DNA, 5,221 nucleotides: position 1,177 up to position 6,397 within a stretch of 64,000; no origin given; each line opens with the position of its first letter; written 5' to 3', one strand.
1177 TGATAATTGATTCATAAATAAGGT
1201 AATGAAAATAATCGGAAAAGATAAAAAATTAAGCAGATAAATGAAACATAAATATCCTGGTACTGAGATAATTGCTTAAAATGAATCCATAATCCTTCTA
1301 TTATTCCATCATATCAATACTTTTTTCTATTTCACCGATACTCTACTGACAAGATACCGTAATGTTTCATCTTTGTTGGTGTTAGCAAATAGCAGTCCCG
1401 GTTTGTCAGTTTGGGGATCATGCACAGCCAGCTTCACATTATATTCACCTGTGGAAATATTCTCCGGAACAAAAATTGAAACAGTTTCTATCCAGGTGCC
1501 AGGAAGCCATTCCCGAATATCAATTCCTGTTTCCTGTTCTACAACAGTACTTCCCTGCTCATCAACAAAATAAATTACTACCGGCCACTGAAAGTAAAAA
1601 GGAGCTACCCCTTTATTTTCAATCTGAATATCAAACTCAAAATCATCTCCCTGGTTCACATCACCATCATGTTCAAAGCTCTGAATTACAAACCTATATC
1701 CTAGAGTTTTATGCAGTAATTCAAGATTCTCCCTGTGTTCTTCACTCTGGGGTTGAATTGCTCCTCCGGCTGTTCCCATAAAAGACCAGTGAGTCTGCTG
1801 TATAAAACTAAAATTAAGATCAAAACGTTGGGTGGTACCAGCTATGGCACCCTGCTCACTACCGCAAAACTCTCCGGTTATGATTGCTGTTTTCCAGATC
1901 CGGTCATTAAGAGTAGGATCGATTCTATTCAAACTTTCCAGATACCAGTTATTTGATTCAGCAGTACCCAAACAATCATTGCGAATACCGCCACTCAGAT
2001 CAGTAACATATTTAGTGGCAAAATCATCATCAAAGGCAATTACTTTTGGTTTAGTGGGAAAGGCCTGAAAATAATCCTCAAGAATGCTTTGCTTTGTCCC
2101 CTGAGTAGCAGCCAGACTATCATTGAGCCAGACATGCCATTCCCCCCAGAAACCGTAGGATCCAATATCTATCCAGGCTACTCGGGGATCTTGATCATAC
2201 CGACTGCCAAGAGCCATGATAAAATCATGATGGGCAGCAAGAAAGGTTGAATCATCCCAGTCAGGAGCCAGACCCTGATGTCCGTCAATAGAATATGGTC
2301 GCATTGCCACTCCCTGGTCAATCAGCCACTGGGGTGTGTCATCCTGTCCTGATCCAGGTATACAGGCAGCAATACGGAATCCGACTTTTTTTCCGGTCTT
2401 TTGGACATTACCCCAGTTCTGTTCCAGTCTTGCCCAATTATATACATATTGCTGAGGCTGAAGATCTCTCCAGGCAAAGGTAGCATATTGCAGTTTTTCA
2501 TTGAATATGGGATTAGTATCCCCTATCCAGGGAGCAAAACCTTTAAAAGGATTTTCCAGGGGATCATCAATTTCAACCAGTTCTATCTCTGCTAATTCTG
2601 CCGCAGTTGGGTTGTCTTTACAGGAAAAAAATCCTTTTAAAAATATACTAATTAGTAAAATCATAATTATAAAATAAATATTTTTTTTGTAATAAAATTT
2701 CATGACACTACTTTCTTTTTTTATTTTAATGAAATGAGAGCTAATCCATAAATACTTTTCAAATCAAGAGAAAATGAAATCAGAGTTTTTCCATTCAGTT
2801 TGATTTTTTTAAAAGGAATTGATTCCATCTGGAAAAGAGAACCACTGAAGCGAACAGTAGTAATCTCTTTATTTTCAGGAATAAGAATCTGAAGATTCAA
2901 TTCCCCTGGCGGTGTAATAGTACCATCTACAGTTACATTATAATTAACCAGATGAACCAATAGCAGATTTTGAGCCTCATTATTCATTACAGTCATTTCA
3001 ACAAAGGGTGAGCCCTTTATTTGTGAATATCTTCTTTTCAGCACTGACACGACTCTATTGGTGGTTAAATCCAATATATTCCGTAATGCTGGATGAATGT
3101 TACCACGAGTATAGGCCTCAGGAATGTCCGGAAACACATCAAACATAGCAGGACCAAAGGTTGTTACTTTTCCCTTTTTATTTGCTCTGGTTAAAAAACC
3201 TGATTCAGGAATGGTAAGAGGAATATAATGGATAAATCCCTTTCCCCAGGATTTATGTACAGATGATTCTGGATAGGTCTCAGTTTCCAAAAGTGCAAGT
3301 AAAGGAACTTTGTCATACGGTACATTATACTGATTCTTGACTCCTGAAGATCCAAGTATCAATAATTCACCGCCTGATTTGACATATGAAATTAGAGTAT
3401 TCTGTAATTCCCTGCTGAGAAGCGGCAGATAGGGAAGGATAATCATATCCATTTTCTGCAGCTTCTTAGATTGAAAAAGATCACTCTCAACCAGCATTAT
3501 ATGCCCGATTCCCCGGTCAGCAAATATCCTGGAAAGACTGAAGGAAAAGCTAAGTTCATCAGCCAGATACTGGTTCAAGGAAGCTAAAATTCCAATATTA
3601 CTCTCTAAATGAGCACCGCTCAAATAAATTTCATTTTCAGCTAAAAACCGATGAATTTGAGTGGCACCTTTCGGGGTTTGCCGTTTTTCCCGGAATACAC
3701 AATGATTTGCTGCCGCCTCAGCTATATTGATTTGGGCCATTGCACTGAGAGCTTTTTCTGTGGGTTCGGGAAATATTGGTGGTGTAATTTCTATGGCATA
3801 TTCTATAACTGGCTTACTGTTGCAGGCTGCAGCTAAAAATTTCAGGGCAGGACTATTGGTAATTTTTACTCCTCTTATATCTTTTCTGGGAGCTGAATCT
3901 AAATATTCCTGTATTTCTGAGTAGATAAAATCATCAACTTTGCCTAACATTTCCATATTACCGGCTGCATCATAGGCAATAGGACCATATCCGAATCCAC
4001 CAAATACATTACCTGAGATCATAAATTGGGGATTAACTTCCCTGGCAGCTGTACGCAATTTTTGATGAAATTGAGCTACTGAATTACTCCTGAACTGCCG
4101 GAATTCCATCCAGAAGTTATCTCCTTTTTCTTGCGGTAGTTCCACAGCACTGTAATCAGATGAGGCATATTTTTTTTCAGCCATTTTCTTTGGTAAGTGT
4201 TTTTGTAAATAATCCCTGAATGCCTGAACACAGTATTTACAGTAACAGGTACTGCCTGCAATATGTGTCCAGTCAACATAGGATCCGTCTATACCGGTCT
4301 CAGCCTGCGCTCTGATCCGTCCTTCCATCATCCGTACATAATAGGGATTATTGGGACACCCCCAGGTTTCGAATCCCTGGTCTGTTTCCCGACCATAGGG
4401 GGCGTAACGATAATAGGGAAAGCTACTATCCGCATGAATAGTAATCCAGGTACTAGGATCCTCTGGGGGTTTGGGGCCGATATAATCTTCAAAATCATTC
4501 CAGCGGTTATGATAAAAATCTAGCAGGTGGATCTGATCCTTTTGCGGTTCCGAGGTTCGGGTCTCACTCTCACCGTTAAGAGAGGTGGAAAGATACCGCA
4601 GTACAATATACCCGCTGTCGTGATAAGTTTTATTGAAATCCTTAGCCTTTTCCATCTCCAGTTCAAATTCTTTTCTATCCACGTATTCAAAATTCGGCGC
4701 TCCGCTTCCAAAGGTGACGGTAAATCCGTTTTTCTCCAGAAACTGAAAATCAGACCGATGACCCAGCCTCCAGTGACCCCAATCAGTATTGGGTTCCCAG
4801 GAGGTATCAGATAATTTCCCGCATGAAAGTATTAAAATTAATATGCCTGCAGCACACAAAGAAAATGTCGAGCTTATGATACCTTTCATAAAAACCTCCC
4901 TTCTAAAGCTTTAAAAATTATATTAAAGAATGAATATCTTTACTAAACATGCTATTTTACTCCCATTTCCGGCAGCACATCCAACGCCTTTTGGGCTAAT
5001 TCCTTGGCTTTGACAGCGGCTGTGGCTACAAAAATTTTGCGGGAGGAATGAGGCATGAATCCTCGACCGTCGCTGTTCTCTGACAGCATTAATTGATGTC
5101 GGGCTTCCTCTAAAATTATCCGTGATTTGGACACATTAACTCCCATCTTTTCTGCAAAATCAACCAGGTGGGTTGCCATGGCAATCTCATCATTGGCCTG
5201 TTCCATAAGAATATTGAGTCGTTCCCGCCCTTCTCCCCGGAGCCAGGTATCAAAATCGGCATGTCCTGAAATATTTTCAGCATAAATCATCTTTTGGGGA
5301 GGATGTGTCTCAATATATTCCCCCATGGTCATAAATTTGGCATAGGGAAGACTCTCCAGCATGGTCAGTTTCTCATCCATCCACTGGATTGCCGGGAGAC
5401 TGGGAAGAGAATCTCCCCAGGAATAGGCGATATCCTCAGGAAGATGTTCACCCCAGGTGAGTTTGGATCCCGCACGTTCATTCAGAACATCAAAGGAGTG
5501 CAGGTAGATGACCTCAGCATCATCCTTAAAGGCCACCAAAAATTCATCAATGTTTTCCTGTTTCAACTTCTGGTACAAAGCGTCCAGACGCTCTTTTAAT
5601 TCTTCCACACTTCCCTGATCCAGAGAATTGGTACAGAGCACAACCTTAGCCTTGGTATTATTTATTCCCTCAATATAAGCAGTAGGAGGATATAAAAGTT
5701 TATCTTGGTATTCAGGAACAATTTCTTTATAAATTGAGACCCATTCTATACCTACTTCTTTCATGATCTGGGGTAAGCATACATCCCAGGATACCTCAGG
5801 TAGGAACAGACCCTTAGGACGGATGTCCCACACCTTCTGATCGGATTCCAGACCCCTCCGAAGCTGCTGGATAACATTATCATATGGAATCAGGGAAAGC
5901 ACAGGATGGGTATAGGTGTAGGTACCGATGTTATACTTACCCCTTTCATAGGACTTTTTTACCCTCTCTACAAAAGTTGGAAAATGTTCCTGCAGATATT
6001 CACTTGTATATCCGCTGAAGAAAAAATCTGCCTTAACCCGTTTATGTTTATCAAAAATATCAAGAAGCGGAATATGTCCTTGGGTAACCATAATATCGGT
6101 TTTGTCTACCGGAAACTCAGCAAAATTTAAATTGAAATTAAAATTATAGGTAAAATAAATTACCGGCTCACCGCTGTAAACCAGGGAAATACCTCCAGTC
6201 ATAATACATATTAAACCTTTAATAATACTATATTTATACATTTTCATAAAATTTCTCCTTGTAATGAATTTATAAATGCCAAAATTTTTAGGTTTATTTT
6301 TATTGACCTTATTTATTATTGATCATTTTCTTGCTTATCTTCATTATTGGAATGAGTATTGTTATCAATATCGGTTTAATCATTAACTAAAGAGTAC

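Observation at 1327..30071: Single-strand island of about 19 exported enzymes built from a few poorly classified paralogous families, with no transporter, regulator or SusC/SusD pair inside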

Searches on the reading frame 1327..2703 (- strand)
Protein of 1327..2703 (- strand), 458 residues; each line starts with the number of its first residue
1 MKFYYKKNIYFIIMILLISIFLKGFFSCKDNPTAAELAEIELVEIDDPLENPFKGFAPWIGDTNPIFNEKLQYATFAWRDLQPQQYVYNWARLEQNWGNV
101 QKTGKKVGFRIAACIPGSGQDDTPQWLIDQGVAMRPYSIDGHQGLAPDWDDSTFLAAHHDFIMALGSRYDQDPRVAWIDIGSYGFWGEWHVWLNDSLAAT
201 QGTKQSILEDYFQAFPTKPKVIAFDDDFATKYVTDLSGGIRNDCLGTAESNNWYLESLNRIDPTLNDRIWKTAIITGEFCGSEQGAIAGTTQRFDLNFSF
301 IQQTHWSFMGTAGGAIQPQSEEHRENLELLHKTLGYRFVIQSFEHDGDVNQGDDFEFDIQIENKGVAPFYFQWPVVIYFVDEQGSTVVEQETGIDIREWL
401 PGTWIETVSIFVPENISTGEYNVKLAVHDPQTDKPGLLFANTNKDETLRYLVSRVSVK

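Call 5: search_protein_families(library=pfam, proteins=[window:1327-2703:-], max_evalue=0.01)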
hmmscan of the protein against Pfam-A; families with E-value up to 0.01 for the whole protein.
window:1327-2703:- (458 aa): 2 families
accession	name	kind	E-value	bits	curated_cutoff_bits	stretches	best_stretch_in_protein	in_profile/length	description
PF16116.10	DUF4832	-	8.4e-24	85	29.2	1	271-434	37-209/216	Domain of unknown function (DUF4832)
PF02449.21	Glyco_hydro_42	-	0.002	18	21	1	73-143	29-92/376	Beta-galactosidase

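Call 12: search_protein_families(library=ncbifam, proteins=[window:1327-2703:-], max_evalue=0.01)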
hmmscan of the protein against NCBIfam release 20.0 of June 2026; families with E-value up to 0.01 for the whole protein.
window:1327-2703:- (458 aa): 0 families

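Call 18: search_solved_structures(query=window:1327-2703:-, max_evalue=1)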
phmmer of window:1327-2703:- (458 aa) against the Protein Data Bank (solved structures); distinct sequences matched with E-value up to 1: 2.
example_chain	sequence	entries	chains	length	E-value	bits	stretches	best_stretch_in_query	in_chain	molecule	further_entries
1eak_A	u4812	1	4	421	0.19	13.4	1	117-182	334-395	72 KDA TYPE IV COLLAGENASE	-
7t26_A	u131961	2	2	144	0.91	11.2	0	140-191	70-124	Acb1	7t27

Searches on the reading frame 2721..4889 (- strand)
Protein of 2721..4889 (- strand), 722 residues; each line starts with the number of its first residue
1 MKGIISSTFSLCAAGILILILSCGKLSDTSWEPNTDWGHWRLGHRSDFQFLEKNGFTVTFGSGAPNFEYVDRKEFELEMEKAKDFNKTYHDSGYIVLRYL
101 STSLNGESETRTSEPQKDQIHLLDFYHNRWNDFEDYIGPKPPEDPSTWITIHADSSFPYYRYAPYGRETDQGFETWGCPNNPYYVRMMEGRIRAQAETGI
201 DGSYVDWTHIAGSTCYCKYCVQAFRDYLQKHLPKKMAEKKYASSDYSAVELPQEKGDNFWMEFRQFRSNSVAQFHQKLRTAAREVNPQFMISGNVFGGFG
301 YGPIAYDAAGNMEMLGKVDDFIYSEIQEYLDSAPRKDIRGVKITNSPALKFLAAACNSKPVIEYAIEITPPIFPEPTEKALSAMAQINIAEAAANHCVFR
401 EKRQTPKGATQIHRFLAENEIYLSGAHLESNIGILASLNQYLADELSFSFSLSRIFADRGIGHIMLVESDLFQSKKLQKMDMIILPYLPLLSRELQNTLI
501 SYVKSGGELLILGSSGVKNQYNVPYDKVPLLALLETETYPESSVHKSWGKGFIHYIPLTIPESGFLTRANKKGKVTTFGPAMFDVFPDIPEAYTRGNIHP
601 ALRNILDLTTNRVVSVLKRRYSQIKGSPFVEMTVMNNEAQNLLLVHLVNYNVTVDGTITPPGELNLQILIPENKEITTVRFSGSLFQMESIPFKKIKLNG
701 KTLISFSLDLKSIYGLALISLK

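Call 5: search_protein_families(library=pfam, proteins=[window:2721-4889:-], max_evalue=0.01)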
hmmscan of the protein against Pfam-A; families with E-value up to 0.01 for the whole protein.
window:2721-4889:- (722 aa): 3 families
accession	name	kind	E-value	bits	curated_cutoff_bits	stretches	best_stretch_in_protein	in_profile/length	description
PF22369.2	GLMA_2nd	-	8.7e-07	29.2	27.7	1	473-525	42-94/138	GLMA-like, second domain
PF08532.16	Glyco_hydro_42M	-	2.9e-06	27.4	25.8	1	473-525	51-103/207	Beta-galactosidase trimerisation domain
PF02449.21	Glyco_hydro_42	-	6.5e-06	26.2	21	1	166-323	90-264/376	Beta-galactosidase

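Call 12: search_protein_families(library=ncbifam, proteins=[window:2721-4889:-], max_evalue=0.01)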
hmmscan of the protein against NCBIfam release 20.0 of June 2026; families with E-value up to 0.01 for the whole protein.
window:2721-4889:- (722 aa): 0 families

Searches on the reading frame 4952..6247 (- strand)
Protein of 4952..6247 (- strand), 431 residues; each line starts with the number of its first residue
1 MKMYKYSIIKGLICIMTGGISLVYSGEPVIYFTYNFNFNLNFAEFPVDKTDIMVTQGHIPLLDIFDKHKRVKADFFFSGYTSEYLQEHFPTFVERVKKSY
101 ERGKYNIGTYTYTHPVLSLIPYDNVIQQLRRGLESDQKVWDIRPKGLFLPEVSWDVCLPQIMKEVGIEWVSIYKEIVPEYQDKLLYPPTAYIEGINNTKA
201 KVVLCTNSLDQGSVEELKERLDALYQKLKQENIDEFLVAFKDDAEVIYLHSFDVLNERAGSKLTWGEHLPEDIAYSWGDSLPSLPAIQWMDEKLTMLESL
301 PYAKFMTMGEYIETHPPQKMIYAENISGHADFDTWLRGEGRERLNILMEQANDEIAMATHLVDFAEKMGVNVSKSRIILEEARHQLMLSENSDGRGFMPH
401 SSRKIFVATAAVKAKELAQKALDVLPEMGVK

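Call 5: search_protein_families(library=pfam, proteins=[window:4952-6247:-], max_evalue=0.01)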
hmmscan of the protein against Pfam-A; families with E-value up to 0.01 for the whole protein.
window:4952-6247:- (431 aa): 3 families
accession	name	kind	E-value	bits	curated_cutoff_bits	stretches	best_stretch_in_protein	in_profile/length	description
PF03065.20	Glyco_hydro_57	-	4e-15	56.3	21.2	1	64-323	62-290/291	Glycosyl hydrolase family 57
PF01522.26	Polysacc_deac_1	-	6e-06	26.7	23.1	1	60-168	23-122/124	Polysaccharide deacetylase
PF01074.27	Glyco_hydro_38N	-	0.0027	17.6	25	1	84-174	54-145/270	Glycosyl hydrolases family 38 N-terminal domain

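Call 12: search_protein_families(library=ncbifam, proteins=[window:4952-6247:-], max_evalue=0.01)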
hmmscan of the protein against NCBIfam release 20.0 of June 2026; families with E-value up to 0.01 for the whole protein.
window:4952-6247:- (431 aa): 4 families
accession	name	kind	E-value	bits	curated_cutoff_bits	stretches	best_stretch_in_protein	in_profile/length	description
TIGR02764.1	spore_ybaN_pdaB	equivalog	0.00016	21.5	237.4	1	59-170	22-124/191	polysaccharide deacetylase family sporulation protein PdaB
TIGR02873.1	spore_ylxY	hypoth_equivalog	0.0013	18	391.5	1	61-164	103-197/268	probable sporulation protein, polysaccharide deacetylase family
NF045821.1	PgAcgDacpgdA1_Bac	equivalog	0.0017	17.3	400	1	49-134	97-170/282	peptidoglycan-N-acetylglucosamine deacetylase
NF041133.1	branch_enz_Thcocales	equivalog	0.0076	14.8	1000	0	83-154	114-186/553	1,4-alpha-glucan branching protein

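Call 62: search_solved_structures(query=window:4952-6247:-, max_evalue=1)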
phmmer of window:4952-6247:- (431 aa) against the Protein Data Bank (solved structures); distinct sequences matched with E-value up to 1: 19.
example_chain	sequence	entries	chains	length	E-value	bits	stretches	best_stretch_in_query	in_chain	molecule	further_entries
1k1w_A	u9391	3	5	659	6.5e-08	35.2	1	56-172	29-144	4-ALPHA-GLUCANOTRANSFERASE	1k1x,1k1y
7bly_A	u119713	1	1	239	0.0023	20.2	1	61-167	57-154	Aspergillus niger contig An12c0130, genomic contig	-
7ufr_A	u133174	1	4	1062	0.0064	18.7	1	80-195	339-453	Alpha-mannosidase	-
2iw0_A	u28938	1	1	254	0.0093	18.2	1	61-157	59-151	CHITIN DEACETYLASE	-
7ufu_A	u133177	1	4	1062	0.012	17.8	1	80-195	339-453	Alpha-mannosidase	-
5o6y_A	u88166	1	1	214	0.013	17.7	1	34-137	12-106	Peptidoglycan N-acetylglucosamine deacetylase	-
5o6y_B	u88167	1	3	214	0.016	17.4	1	34-134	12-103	Peptidoglycan N-acetylglucosamine deacetylase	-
4l1g_A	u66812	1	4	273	0.021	17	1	34-133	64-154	Peptidoglycan N-acetylglucosamine deacetylase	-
6hpa_A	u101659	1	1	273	0.026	16.7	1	58-165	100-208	Putative polysaccharide deacetylase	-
7bkf_A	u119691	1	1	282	0.029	16.5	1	60-177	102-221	Putative polysaccharide deacetylase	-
6hm9_A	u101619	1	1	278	0.045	15.9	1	61-165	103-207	Putative polysaccharide deacetylase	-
3n8t_A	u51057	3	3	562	0.054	15.7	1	92-154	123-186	alpha-amylase, GH57 family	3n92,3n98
7ufs_A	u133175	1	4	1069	0.061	15.5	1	80-199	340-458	Alpha-mannosidase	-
8vsj_C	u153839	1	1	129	0.19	13.9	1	199-259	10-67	Superantigen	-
8dd7_B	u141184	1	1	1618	0.36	12.9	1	252-303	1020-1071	Protein timeless,Methylated-DNA--protein-cysteine methyltransferase fusion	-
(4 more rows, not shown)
